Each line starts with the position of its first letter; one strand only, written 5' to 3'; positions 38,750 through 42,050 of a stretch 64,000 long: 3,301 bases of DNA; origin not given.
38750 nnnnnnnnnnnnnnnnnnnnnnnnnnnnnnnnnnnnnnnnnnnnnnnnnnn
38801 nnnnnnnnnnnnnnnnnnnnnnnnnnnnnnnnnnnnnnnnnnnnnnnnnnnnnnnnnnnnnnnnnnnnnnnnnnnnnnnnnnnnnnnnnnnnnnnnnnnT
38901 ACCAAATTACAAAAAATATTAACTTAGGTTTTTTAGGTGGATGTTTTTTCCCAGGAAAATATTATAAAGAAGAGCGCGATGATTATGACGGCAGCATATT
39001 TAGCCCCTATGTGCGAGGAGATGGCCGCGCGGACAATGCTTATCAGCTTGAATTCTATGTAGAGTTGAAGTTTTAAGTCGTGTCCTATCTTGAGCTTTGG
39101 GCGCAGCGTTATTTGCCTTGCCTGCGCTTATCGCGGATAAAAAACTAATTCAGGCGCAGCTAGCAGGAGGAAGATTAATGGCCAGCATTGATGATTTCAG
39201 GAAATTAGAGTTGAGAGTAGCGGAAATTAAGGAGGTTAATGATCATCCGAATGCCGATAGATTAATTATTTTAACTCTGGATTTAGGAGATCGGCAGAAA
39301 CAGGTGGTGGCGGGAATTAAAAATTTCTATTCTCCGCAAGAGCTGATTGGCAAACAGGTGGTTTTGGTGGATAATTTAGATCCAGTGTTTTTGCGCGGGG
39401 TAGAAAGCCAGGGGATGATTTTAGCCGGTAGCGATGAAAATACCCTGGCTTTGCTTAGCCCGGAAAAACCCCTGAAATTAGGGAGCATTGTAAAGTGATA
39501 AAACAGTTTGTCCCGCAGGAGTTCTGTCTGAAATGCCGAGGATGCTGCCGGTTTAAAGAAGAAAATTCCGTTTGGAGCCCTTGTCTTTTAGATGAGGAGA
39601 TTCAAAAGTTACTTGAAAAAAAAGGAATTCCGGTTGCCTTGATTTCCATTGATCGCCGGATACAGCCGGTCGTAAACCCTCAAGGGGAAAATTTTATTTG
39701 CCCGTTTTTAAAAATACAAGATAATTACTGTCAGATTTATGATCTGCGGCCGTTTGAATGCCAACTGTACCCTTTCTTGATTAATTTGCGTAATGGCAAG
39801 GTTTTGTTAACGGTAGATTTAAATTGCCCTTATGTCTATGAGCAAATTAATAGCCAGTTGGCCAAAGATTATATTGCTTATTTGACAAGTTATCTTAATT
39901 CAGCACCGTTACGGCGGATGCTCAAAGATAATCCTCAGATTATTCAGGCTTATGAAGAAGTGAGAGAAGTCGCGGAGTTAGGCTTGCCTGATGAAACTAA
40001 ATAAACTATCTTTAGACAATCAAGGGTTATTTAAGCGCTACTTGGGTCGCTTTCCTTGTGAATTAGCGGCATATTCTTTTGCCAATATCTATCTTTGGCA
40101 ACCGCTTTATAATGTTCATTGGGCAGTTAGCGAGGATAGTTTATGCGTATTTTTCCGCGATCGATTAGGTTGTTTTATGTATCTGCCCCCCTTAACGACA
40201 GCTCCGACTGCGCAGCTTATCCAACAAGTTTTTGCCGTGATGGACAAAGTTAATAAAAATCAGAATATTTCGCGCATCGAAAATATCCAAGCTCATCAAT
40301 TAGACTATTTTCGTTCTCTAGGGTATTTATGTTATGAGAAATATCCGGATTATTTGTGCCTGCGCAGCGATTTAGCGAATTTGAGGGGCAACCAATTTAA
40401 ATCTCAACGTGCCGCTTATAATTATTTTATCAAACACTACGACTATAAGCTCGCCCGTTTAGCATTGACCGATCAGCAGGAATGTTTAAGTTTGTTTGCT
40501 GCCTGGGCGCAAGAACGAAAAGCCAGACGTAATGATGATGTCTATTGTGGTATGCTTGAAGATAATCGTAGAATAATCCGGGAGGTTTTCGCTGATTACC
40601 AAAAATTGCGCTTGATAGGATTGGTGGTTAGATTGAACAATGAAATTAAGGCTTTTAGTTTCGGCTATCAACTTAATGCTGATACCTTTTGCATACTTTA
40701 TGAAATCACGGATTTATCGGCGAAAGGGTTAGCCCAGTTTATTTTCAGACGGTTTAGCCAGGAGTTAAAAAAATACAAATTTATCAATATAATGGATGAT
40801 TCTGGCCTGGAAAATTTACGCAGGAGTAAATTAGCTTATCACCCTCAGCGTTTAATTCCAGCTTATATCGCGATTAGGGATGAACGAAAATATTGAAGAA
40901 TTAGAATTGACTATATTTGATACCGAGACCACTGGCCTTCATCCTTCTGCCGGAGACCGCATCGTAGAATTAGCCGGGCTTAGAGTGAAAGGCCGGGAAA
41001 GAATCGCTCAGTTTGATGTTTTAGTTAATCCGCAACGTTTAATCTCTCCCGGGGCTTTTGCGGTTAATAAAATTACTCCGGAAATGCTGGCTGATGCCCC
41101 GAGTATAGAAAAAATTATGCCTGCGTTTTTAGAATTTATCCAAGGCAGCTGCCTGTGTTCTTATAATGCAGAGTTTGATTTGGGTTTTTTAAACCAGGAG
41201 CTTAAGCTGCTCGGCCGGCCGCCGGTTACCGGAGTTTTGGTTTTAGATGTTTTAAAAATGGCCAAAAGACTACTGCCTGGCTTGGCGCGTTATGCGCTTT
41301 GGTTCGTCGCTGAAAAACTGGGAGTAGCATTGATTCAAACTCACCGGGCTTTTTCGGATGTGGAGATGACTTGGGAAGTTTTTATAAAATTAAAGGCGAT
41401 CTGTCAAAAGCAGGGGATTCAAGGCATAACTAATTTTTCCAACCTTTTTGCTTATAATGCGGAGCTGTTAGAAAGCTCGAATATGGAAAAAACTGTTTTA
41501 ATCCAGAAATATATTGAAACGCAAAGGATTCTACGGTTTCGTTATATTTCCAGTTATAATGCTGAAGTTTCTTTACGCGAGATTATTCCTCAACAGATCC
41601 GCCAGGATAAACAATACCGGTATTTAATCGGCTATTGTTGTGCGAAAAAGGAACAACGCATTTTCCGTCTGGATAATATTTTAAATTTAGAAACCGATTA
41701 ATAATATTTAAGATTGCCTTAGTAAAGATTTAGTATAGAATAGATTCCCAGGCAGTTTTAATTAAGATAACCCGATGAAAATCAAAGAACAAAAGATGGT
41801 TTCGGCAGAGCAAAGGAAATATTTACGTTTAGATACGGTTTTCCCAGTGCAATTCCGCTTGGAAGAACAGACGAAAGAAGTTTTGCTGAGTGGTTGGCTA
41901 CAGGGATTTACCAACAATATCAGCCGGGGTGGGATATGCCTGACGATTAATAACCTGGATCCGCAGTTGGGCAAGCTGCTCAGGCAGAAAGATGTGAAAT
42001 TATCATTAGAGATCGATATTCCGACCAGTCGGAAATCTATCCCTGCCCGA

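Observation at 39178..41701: Overlapping operon: tRNA-binding OB-fold protein, CxxCxxCC protein, DUF2156 (MprF C-domain homolog) and a DnaQ-like exonuclease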

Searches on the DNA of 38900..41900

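Call 82: search_rna_families(source=window, start=38900, end=41900, threshold=evalue, max_evalue=1)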
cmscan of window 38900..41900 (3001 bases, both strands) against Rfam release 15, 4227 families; matches with E-value up to 1: 0.
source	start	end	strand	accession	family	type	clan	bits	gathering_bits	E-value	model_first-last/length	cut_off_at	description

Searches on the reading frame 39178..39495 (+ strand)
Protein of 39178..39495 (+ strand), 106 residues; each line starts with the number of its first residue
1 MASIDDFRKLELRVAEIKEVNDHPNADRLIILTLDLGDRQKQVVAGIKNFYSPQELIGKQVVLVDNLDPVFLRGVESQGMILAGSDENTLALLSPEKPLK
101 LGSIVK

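Call 3: search_protein_families(library=pfam, proteins=[window:39178-39495:+], max_evalue=0.01)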
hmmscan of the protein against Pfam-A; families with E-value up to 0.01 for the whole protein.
window:39178-39495:+ (106 aa): 1 family
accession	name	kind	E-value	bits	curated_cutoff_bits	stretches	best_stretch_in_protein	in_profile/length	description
PF01588.26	tRNA_bind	-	6e-30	103.6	27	1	12-103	1-95/96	Putative tRNA binding domain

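Call 4: search_protein_families(library=ncbifam, proteins=[window:39178-39495:+], max_evalue=0.01)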
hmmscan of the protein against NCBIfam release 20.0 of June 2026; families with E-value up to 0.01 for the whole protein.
window:39178-39495:+ (106 aa): 12 families
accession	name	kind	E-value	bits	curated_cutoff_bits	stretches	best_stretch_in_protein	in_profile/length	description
TIGR00399.1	metG_C_term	equivalog_domain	3.1e-37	127.5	116.65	1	3-105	35-138/139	methionine--tRNA ligase subunit beta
NF001100.0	PRK00133.1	equivalog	3.7e-34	118.3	587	1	3-106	572-676/676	methionine--tRNA ligase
NF008900.0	PRK12267.1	equivalog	4.8e-33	114.5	598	1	3-106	544-648/648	methionine--tRNA ligase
NF007492.0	PRK10089.1-1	equivalog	2.2e-22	79.1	150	1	4-102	6-106/110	tRNA-binding protein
TIGR02222.1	chap_CsaA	subfamily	2.6e-14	53.1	119.65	1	5-105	2-106/107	export-related chaperone CsaA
NF007494.0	PRK10089.1-3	equivalog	3.9e-14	52.5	109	1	2-104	4-110/112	tRNA-binding protein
NF007495.0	PRK10089.1-4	equivalog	8.1e-14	52.1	117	1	3-102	6-109/113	tRNA-binding protein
NF007496.0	PRK10089.1-5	equivalog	1.2e-13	51.2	171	1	1-102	1-105/109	chaperone CsaA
NF007493.0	PRK10089.1-2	equivalog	2.6e-10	40.4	160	1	3-103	5-109/112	tRNA-binding protein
TIGR00472.1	pheT_bact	equivalog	8.1e-10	37.6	402.65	1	10-84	43-123/798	phenylalanine--tRNA ligase subunit beta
NF045760.1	YtpR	equivalog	4.1e-07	30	100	1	11-81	82-155/185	YtpR family tRNA-binding protein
NF045867.1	PheT_Nterm_rel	equivalog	1.5e-06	28.4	120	1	11-81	88-162/171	TyrS-associated PheT N-terminal domain-related protein TapR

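Call 58: list_cluster_members(proteins=[window:39178-39495:+, window:39495-40001:+, window:40880-41698:+, window:37562-39073:+, window:41775-43709:+])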
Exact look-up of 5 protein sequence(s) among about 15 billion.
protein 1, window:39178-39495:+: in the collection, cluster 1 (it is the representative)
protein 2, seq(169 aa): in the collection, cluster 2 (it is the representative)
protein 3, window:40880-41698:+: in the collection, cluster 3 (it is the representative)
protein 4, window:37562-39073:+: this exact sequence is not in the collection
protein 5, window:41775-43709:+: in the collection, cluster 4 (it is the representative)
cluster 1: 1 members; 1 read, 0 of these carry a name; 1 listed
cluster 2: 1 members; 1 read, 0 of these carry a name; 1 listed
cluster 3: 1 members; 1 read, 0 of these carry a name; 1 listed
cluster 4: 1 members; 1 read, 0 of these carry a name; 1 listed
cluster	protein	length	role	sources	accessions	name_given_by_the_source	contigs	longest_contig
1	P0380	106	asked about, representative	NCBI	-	-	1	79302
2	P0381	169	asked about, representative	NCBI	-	-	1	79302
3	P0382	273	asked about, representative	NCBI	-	-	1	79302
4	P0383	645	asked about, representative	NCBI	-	-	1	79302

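Call 73: search_solved_structures(query=window:39178-39495:+, max_evalue=0.001)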
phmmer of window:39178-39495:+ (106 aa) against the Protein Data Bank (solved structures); distinct sequences matched with E-value up to 0.001: 31.
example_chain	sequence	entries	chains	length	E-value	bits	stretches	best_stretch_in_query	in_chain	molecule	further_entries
1mkh_A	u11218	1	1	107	2.2e-32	114.3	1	3-105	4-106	C-terminal domain of Methionyl-tRNA synthetase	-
5h34_A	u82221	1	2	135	1.1e-31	112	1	3-105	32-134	Methionine-tRNA ligase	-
1rqg_A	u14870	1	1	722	1.1e-30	108.8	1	3-105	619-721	Methionyl-tRNA synthetase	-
1pyb_A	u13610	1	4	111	1.6e-25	92.3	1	3-103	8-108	tRNA-binding protein Trbp111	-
8vtz_A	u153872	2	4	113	1.7e-25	92.2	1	3-103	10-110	Methionyl-tRNA synthetase beta subunit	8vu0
7d8r_A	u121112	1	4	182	5.1e-25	90.6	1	3-103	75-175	Microphthalmia-associated transcription factor,Methionyl-tRNA synthetase beta subunit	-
7d8s_A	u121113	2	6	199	6.7e-25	90.3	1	3-103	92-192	Microphthalmia-associated transcription factor,Methionyl-tRNA synthetase beta subunit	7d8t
3ers_X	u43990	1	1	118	9.7e-18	67.3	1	5-102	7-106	tRNA-binding protein ygjH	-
38li_A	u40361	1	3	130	1.6e-16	63.4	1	3-87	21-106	Methionine--tRNA ligase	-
9shc_A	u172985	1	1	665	2.9e-16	62.6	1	4-105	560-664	Methionine--tRNA ligase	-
4up7_A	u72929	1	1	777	3.3e-15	59.2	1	5-86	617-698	LYSINE--TRNA LIGASE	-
4up8_A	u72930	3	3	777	3.3e-15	59.2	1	5-86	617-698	LYSINE--TRNA LIGASE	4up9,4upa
2cwp_A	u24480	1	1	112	7.1e-14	54.9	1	3-94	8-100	MetRS related protein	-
1ntg_A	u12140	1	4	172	1.2e-13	54.2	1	9-95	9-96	Tyrosyl-tRNA synthetase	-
4r1j_A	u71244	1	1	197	1.6e-12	50.5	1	10-103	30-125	GU4 nucleic-binding protein 1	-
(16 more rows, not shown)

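Call 76: search_protein_families(library=padloc, proteins=[window:39178-39495:+], max_evalue=0.01)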
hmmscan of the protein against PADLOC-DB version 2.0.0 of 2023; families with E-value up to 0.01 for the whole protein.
window:39178-39495:+ (106 aa): 0 families

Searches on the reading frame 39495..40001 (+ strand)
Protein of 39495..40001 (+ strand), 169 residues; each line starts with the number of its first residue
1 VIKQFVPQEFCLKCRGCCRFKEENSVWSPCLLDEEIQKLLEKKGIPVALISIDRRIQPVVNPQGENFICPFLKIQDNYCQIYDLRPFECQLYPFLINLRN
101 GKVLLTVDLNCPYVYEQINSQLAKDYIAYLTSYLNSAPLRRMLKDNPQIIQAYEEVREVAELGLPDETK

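Call 3: search_protein_families(library=pfam, proteins=[window:39495-40001:+], max_evalue=0.01)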
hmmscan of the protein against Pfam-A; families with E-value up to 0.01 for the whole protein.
window:39495-40001:+ (169 aa): 1 family
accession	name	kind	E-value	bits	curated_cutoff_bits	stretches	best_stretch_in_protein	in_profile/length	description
PF03692.20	CxxCxxCC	-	2.1e-07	32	23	1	11-100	2-73/85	Putative zinc- or iron-chelating domain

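Call 4: search_protein_families(library=ncbifam, proteins=[window:39495-40001:+], max_evalue=0.01)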
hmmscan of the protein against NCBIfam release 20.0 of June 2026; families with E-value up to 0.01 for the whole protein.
window:39495-40001:+ (169 aa): 0 families

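Call 75: search_solved_structures(query=window:39495-40001:+, max_evalue=10)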
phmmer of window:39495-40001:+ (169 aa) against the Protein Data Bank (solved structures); distinct sequences matched with E-value up to 10: 10.
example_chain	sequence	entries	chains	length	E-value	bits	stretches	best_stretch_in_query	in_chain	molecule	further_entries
5j3r_A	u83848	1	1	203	0.061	16.5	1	32-87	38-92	Monothiol glutaredoxin-6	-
9xtu_C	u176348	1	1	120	0.4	13.8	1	64-137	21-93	Spike protein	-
3zfs_C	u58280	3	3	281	0.61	13.2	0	104-132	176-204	F420-REDUCING HYDROGENASE, SUBUNIT BETA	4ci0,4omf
2fna_A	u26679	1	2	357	0.85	12.7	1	107-163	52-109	Conserved hypothetical protein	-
7ag1_Z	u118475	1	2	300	1.5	11.9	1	8-62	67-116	Sulfofructosephosphate aldolase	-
8wph_A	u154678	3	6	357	1.6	11.8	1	66-110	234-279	McyI-NAD | McyI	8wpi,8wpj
8wpq_A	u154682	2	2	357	1.6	11.8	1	66-110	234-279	McyI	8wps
8wpo_A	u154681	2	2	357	1.6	11.8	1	66-110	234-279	McyI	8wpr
6qgr_B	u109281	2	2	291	1.8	11.6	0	79-118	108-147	Coenzyme F420 hydrogenase subunit beta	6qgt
6qii_B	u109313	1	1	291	1.8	11.6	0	79-118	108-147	Coenzyme F420 hydrogenase subunit beta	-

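Call 76: search_protein_families(library=padloc, proteins=[window:39495-40001:+], max_evalue=0.01)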
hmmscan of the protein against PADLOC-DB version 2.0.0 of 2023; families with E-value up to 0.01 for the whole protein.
window:39495-40001:+ (169 aa): 0 families
